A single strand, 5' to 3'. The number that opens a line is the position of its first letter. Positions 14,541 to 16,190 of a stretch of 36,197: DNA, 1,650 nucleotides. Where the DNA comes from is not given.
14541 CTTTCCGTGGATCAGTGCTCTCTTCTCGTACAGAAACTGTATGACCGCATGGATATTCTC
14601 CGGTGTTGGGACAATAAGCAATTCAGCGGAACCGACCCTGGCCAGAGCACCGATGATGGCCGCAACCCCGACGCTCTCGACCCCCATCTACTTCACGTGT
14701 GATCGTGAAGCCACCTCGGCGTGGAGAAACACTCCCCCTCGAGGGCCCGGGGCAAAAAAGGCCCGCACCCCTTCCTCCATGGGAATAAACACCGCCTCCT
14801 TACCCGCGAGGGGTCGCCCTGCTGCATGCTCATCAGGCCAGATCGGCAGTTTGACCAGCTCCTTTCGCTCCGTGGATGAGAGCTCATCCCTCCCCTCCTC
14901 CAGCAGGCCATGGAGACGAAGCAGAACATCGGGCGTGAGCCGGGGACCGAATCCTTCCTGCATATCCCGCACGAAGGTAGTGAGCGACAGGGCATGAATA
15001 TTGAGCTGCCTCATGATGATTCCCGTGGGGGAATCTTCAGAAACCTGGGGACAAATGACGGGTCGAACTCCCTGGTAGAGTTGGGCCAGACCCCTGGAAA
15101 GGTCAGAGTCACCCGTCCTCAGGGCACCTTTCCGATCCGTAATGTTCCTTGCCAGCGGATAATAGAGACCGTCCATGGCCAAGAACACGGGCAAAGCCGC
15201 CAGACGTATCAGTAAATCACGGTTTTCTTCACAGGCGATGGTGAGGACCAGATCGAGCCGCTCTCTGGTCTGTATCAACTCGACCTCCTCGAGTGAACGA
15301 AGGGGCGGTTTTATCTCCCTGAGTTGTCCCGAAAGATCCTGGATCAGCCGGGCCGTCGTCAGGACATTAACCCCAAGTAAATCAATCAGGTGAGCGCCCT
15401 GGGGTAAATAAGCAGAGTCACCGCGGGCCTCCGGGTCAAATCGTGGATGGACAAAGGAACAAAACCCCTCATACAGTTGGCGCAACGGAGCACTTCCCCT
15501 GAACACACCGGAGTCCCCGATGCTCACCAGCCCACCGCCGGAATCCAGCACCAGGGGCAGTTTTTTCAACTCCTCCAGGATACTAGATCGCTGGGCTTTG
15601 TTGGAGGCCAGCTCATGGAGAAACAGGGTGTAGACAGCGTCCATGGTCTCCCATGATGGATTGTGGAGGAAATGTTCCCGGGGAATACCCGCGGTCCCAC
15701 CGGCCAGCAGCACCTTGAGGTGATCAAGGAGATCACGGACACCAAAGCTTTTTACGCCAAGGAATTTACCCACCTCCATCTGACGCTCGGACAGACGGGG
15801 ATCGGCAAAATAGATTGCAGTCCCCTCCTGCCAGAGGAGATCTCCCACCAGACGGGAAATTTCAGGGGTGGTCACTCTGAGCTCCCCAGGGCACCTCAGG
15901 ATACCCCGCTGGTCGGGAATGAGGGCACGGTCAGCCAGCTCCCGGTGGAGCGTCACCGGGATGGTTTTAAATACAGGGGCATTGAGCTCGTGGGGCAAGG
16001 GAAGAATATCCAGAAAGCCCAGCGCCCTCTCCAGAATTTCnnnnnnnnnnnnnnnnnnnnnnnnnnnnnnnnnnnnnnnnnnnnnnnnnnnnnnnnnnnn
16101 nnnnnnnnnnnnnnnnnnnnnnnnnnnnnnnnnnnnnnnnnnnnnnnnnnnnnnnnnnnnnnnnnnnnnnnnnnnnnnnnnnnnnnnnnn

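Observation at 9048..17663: Sacsin-type GHKL ATPase coupled to a 1,879-aa repeat protein with a transglutaminase-like core: an uncharacterised giant cytoplasmic module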

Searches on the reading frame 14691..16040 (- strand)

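Call 78: search_protein_families(library=pfam, proteins=[window:14691-16040:-], max_evalue=1)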
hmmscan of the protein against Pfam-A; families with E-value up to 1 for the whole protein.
window:14691-16040:- (450 aa): 1 family
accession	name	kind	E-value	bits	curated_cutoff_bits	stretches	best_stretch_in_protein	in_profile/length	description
PF00550.31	PP-binding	-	0.04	14.6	20.8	0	345-376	26-57/67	Phosphopantetheine attachment site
